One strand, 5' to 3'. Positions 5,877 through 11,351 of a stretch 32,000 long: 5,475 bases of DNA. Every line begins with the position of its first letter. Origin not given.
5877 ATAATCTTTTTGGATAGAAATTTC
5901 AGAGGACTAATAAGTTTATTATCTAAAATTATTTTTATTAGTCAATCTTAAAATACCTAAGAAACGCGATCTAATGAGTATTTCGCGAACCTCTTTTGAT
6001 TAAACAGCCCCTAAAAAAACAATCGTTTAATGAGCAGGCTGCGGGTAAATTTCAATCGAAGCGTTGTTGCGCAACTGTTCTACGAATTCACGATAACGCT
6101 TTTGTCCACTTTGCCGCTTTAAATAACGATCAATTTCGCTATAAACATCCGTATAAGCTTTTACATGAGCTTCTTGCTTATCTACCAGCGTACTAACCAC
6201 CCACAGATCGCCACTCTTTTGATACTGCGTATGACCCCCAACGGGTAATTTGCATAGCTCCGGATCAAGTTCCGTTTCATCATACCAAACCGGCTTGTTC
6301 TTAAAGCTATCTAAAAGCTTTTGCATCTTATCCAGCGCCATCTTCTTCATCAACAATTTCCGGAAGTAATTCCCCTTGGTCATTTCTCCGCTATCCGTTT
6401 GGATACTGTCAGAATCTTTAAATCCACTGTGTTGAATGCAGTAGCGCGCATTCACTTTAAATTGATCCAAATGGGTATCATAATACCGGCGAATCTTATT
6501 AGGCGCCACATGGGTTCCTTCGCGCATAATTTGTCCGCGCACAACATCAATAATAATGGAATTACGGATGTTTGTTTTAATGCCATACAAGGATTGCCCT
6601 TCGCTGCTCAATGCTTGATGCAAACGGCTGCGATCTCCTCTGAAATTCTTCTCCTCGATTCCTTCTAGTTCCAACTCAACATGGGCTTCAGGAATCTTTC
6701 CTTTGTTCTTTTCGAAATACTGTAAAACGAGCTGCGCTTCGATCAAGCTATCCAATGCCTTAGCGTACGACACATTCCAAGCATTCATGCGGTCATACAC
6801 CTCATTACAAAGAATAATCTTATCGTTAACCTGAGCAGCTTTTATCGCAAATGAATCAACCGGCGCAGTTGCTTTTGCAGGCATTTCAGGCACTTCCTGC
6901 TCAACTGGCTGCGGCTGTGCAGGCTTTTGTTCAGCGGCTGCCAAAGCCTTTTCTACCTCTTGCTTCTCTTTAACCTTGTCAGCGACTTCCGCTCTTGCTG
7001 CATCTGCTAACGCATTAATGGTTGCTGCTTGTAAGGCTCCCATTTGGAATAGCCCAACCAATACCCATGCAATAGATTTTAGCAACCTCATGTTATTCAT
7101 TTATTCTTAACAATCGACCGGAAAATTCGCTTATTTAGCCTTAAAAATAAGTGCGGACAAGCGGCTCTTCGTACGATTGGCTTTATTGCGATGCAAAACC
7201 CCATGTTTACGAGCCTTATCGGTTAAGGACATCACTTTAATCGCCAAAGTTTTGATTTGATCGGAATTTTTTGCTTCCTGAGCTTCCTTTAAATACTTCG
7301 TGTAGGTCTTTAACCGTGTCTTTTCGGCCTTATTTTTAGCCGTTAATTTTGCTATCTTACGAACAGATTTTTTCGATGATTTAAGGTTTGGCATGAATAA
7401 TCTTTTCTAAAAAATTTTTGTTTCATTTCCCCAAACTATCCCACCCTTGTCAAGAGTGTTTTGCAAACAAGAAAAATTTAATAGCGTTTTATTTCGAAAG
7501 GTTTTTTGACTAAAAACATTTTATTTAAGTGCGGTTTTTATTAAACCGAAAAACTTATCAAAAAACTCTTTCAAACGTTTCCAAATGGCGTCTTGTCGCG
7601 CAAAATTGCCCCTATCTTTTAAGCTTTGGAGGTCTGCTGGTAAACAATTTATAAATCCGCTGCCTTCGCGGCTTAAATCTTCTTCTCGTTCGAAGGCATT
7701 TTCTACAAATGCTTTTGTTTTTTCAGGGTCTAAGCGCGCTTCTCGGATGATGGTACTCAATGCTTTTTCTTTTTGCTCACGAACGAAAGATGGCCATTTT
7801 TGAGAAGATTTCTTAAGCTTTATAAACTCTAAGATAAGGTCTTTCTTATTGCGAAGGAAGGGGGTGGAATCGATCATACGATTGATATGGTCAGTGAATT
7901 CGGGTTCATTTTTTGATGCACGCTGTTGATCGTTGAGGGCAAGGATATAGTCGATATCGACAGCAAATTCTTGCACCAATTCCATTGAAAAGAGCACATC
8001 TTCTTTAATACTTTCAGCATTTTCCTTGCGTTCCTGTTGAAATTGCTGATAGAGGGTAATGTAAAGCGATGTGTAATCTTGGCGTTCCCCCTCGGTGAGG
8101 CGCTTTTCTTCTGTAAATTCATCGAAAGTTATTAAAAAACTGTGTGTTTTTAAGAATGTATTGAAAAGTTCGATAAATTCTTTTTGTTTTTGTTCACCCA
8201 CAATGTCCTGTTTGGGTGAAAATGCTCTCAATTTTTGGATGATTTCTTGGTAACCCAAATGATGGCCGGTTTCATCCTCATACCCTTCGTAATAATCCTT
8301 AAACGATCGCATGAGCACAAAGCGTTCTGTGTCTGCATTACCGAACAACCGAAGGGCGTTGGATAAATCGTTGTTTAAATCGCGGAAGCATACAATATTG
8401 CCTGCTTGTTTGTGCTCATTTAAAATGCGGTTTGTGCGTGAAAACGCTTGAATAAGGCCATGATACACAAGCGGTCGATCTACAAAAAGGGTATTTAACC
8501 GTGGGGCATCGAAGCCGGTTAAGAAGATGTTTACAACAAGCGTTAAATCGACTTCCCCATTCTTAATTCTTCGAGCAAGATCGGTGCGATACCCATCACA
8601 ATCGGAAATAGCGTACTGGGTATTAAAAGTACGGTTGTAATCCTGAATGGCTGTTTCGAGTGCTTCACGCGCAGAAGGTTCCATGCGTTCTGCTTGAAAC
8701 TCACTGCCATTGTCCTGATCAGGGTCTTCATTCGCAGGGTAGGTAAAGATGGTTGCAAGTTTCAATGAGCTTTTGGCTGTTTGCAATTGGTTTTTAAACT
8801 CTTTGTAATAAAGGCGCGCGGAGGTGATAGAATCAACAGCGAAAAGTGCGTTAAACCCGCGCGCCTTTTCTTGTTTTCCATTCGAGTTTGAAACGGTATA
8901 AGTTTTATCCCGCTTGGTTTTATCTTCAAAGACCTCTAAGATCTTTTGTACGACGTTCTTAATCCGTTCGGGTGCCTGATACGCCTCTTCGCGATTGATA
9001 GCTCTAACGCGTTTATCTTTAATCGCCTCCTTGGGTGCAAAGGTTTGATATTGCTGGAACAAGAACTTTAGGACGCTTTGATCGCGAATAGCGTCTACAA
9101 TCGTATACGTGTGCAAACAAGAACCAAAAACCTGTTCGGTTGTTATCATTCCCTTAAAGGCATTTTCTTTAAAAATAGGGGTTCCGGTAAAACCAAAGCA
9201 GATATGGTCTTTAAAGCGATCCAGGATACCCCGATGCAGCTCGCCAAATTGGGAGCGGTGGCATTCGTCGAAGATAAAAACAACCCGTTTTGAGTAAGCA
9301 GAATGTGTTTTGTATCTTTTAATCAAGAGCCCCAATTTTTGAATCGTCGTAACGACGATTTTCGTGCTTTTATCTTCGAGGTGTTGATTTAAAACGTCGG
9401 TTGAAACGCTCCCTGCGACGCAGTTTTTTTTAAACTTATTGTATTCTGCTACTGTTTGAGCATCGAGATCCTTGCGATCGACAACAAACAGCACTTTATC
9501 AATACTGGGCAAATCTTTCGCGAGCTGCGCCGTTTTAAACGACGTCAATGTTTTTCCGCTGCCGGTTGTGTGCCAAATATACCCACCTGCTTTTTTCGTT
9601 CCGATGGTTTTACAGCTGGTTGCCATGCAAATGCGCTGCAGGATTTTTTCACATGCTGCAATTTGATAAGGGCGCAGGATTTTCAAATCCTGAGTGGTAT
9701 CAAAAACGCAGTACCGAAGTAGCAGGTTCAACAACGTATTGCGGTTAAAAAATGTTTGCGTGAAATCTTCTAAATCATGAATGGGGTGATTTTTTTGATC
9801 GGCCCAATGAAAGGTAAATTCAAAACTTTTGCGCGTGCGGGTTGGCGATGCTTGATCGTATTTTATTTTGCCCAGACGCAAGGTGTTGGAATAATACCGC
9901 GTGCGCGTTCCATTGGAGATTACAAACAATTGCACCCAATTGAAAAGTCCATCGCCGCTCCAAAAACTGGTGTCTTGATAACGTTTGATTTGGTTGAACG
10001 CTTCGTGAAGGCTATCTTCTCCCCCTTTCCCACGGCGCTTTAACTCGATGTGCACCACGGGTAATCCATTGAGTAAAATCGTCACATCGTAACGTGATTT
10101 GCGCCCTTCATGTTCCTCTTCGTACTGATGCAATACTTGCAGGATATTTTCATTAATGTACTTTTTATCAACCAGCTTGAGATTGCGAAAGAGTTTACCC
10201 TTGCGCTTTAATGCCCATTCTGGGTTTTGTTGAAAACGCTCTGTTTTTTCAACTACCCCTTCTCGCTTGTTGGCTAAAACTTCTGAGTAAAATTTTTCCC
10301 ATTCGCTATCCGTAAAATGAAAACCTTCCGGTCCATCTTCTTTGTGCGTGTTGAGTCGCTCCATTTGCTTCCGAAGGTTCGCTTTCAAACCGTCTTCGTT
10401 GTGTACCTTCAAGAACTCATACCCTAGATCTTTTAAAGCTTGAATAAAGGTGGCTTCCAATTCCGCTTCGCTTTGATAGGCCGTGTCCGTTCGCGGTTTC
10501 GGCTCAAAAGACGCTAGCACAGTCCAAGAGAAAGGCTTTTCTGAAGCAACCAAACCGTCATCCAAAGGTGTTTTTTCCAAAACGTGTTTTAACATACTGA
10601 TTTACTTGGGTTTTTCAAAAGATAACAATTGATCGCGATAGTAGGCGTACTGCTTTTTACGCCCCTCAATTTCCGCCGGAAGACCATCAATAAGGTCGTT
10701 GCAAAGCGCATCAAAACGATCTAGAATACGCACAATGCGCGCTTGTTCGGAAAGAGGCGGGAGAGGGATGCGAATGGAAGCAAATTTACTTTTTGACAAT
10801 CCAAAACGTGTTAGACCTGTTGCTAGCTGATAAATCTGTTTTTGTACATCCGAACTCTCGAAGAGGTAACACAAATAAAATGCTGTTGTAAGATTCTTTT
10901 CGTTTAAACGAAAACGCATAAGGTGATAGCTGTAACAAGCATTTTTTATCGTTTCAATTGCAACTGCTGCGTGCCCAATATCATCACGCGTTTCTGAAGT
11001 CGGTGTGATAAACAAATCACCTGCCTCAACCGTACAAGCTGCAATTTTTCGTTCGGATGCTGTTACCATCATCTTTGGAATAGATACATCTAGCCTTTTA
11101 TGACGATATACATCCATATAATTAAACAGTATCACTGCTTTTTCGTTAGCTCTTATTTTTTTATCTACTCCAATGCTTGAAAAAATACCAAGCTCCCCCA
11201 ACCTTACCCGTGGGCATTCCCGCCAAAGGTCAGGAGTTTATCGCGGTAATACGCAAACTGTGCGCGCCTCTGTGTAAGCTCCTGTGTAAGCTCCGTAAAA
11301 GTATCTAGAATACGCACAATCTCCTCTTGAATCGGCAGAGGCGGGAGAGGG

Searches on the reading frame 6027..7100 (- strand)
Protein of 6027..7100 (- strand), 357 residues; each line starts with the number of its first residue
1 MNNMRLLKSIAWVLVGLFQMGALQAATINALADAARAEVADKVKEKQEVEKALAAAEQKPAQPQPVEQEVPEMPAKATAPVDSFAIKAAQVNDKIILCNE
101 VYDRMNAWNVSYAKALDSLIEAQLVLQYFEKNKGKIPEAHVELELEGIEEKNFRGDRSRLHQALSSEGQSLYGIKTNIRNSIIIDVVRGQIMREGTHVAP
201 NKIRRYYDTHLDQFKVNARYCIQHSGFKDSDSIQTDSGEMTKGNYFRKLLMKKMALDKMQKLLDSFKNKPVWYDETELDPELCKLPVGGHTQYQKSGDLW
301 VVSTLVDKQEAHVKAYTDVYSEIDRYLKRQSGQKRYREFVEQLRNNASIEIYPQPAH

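Call 41: search_protein_families(library=pfam, proteins=[window:6027-7100:-])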
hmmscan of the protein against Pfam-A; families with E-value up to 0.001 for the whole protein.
window:6027-7100:- (357 aa): 1 family
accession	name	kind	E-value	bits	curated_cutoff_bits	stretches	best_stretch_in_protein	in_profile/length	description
PF13145.12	Rotamase_2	-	0.00028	22.1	27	1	202-319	5-119/121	PPIC-type PPIASE domain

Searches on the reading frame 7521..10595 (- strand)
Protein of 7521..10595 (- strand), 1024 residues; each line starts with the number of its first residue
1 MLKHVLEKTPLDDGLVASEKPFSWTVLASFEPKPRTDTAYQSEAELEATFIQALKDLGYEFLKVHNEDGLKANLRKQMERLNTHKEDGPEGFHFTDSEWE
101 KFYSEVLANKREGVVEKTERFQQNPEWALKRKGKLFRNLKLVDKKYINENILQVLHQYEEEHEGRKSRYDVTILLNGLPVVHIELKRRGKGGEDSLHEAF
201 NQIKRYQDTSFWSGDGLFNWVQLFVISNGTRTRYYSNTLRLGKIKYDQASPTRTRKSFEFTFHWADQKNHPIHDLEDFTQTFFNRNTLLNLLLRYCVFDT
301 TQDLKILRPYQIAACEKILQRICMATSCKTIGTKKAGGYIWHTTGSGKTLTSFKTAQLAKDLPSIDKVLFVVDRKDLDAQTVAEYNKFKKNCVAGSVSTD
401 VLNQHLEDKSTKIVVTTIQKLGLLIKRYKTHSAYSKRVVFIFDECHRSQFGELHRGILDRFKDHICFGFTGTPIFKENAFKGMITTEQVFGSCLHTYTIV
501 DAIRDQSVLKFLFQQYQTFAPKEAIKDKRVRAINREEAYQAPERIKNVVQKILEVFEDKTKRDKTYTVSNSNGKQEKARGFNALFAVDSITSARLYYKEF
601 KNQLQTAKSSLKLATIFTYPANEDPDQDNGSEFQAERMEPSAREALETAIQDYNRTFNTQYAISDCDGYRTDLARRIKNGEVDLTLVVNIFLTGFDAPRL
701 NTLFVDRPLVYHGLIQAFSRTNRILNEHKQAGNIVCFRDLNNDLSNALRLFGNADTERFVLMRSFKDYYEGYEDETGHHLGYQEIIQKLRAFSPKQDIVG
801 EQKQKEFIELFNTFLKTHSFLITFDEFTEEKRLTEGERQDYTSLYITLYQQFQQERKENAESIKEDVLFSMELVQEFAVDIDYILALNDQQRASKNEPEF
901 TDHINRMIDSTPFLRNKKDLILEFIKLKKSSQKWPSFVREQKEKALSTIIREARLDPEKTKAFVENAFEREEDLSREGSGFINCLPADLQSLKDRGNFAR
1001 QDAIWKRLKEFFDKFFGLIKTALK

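Call 41: search_protein_families(library=pfam, proteins=[window:7521-10595:-])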
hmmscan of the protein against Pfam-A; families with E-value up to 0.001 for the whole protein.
window:7521-10595:- (1024 aa): 6 families
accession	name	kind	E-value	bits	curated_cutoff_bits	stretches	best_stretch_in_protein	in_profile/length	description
PF22679.2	T1R_D3-like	-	2.3e-55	187.8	27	1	580-739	2-158/158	Type I restriction enzyme subunit R domain 3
PF18766.7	SWI2_SNF2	-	8.9e-54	182.9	26.7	1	310-534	1-212/221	SWI2/SNF2 ATPase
PF12008.13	EcoR124_C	-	4.2e-39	135.2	23.1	1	760-1015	1-260/260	Type I restriction and modification enzyme - subunit R C terminal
PF04313.20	HSDR_N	-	1.2e-38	133.4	25.1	1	40-238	1-193/198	Type I restriction enzyme R protein N terminus (HSDR_N)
PF04851.21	ResIII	-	1.5e-38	132.8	22.5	1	307-474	4-163/164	Type III restriction enzyme, res subunit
PF00270.35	DEAD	-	2.9e-10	40.6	26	1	325-474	18-161/167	DEAD/DEAH box helicase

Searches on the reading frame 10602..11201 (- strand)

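Call 41: search_protein_families(library=pfam, proteins=[window:10602-11201:-])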
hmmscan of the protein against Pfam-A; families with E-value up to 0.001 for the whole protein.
window:10602-11201:- (199 aa): 1 family
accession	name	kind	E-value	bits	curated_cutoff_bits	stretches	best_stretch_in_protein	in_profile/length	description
PF01420.25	Methylase_S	-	1.2e-17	65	22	1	71-179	66-167/168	Type I restriction modification DNA specificity domain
